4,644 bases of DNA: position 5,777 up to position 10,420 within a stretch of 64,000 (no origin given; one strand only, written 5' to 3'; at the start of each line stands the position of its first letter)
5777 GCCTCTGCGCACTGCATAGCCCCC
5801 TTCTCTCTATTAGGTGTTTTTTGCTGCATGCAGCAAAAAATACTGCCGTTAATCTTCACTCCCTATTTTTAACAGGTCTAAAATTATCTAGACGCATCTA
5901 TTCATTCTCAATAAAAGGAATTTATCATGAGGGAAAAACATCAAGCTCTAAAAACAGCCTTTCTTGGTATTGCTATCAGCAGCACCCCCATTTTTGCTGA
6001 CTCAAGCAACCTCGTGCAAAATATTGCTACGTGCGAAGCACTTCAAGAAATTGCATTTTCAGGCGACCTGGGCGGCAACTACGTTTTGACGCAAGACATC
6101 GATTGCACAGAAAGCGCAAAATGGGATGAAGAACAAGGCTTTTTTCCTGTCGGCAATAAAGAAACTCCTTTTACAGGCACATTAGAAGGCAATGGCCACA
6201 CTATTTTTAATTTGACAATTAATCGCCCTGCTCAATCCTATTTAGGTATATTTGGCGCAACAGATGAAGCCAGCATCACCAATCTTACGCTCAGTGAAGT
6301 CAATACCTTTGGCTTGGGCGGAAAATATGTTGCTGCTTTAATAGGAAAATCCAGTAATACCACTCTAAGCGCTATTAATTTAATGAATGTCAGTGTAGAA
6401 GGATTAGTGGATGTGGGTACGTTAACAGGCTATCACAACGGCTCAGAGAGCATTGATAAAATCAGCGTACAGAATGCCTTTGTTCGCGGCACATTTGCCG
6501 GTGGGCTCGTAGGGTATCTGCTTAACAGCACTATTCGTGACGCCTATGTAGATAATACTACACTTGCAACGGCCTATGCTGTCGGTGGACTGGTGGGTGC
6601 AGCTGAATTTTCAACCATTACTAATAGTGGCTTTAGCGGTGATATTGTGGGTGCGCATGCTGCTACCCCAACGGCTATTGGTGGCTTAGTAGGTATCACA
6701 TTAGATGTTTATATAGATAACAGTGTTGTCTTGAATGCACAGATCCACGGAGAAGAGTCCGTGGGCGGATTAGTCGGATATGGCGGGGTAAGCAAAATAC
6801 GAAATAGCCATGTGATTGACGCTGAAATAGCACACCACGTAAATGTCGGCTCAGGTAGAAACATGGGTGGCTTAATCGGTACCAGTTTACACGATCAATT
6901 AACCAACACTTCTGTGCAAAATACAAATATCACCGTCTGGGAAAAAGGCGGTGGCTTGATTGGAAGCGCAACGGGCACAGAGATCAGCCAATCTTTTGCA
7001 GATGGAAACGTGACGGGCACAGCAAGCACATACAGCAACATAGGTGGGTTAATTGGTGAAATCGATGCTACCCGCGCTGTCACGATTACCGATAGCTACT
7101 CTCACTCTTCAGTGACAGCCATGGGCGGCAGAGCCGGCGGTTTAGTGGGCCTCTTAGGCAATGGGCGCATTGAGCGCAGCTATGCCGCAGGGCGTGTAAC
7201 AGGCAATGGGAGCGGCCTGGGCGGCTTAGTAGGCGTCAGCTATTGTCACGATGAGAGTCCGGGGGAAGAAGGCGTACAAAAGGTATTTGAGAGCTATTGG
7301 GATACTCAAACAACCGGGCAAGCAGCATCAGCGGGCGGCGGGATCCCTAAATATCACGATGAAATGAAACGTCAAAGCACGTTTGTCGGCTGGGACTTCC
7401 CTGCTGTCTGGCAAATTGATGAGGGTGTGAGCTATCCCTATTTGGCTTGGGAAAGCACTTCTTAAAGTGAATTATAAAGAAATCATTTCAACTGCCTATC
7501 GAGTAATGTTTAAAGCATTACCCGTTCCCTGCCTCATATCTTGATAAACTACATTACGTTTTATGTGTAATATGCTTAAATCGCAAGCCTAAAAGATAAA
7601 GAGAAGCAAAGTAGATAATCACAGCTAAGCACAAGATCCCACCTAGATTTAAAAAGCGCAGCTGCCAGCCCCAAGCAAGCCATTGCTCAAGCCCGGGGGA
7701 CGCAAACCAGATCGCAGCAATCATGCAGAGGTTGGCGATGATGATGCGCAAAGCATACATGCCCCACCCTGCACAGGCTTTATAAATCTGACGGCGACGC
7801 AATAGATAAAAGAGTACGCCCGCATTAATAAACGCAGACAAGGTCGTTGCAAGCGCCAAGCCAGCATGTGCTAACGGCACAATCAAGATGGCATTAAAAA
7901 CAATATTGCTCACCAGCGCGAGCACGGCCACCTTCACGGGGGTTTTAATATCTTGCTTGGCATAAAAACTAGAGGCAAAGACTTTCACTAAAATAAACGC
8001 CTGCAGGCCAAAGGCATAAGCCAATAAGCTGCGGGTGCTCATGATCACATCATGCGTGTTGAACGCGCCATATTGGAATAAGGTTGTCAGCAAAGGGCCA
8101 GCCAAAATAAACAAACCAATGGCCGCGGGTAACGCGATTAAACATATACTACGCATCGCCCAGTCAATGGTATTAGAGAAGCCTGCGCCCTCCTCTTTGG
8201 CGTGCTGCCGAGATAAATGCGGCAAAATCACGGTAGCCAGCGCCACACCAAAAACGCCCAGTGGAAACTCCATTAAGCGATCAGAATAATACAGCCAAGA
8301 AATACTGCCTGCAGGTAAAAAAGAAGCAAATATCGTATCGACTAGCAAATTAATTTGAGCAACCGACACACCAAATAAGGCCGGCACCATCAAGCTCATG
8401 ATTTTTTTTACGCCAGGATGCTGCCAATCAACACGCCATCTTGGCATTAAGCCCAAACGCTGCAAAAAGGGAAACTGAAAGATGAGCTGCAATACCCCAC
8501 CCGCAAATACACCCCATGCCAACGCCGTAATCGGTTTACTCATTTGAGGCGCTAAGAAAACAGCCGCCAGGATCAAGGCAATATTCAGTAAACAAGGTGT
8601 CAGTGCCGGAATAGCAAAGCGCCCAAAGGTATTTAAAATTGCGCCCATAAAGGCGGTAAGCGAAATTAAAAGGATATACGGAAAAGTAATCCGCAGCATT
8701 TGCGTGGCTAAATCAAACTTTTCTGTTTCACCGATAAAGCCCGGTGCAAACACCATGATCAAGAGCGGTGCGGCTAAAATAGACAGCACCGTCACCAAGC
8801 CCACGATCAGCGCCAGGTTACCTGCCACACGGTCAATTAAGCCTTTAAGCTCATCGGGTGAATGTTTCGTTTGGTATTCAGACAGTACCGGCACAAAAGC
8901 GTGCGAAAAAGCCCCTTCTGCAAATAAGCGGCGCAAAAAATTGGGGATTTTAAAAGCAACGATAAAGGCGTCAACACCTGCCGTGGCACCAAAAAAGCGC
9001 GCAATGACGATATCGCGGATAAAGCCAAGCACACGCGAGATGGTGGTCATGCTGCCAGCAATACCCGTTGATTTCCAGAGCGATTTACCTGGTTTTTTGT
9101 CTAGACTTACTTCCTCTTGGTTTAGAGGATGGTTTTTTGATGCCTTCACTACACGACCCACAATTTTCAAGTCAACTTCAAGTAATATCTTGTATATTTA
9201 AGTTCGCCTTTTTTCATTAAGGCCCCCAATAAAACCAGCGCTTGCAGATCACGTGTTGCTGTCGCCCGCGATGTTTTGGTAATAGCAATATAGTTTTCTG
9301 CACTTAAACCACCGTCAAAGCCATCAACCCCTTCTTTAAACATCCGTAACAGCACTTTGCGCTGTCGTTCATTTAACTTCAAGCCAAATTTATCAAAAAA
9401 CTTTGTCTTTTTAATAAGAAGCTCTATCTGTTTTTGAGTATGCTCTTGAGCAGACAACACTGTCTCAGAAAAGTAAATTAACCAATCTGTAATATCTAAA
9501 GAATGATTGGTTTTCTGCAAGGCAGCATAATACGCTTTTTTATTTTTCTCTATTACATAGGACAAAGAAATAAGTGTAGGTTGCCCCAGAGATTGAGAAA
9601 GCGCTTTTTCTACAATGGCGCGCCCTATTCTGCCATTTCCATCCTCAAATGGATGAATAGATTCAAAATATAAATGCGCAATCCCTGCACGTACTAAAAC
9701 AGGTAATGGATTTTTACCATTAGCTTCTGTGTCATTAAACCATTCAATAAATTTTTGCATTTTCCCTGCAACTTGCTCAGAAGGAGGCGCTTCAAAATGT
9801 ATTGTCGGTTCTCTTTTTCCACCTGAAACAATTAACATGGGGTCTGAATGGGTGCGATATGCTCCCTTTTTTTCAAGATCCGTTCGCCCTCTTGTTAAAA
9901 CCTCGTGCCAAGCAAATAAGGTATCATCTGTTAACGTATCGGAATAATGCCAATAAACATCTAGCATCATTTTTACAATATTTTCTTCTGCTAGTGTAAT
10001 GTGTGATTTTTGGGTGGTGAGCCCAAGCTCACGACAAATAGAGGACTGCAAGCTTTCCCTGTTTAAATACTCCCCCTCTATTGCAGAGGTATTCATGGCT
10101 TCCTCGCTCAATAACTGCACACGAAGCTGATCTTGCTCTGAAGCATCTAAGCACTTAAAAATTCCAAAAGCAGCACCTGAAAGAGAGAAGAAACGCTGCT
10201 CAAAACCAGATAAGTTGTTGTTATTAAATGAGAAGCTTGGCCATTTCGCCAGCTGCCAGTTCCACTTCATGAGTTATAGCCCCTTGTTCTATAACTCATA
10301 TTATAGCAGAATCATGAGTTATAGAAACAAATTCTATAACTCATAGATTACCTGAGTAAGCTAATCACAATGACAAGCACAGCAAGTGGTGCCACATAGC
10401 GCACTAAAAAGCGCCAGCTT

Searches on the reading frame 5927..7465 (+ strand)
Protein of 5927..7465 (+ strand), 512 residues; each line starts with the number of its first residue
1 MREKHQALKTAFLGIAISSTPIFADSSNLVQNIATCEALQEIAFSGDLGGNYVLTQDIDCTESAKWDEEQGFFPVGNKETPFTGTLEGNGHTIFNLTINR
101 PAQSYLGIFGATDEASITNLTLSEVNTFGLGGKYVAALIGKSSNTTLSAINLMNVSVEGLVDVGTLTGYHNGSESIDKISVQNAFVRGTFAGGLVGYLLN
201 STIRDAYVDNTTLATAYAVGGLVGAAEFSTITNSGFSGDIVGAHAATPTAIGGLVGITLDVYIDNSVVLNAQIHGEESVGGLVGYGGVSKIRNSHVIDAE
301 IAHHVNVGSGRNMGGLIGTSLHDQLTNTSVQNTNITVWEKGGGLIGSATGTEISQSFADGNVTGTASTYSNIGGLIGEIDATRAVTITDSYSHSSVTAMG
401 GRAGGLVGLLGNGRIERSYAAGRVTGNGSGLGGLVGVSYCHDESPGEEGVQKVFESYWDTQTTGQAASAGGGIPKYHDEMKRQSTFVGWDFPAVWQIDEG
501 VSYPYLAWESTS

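Call 3: search_protein_families(library=pfam, proteins=[window:5927-7465:+], max_evalue=0.1)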
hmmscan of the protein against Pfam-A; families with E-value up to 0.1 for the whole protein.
window:5927-7465:+ (512 aa): 2 families
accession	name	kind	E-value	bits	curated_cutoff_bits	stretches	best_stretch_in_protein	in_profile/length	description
PF07581.17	Glug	-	2.5e-21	75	20.5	5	216-241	2-28/28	The GLUG motif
PF05342.19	Peptidase_M26_N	-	1.9e-05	24.5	27.7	1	44-159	150-250/250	M26 IgA1-specific Metallo-endopeptidase N-terminal region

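Call 7: search_protein_families(library=ncbifam, proteins=[window:5927-7465:+], max_evalue=0.1)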
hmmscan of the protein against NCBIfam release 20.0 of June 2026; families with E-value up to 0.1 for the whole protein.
window:5927-7465:+ (512 aa): 1 family
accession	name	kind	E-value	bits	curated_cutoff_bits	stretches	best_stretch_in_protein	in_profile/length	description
NF046017.1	ZmpA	exception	2.2e-05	21.8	3000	2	200-327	969-1098/2052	zinc metalloprotease A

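Call 81: list_cluster_members(proteins=[P0001, P0002, window:5927-7462:+, P0151, P0153])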
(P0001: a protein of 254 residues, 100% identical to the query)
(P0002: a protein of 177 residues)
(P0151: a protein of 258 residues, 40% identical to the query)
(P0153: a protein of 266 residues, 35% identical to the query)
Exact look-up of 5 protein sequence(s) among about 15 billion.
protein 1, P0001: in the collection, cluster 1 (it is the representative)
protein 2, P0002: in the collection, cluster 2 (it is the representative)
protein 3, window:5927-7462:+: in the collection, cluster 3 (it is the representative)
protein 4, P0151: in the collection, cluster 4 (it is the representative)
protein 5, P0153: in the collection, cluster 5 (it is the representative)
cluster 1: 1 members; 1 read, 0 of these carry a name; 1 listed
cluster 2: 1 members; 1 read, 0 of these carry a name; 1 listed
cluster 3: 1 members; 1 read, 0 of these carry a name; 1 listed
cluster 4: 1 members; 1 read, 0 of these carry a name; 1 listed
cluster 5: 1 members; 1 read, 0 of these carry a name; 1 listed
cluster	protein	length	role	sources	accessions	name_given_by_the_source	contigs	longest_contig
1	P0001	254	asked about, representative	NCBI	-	-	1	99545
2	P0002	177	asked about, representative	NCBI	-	-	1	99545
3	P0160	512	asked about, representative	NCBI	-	-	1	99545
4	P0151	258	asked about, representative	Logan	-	-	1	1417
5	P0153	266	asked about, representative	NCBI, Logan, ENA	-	-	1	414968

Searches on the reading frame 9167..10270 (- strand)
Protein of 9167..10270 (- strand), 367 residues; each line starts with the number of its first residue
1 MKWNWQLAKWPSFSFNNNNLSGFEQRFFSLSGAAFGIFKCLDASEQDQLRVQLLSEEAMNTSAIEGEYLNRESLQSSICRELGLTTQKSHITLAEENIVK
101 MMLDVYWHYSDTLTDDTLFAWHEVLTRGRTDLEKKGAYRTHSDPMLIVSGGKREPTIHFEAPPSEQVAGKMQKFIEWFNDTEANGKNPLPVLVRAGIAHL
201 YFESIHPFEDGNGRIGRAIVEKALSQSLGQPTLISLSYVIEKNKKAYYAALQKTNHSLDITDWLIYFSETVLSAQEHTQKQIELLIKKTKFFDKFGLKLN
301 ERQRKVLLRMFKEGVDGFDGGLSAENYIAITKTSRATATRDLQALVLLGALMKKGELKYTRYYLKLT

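Call 63: search_protein_families(library=pfam, proteins=[window:9167-10270:-], max_evalue=0.0001)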
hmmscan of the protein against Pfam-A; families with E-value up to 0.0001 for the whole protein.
window:9167-10270:- (367 aa): 2 families
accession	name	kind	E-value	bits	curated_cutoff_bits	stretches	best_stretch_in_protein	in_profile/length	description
PF13776.11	DUF4172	-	2.7e-23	82.5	25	1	3-84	1-82/82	Domain of unknown function (DUF4172)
PF02661.23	Fic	-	3.9e-17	63.3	24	1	113-222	2-91/93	Fic/DOC family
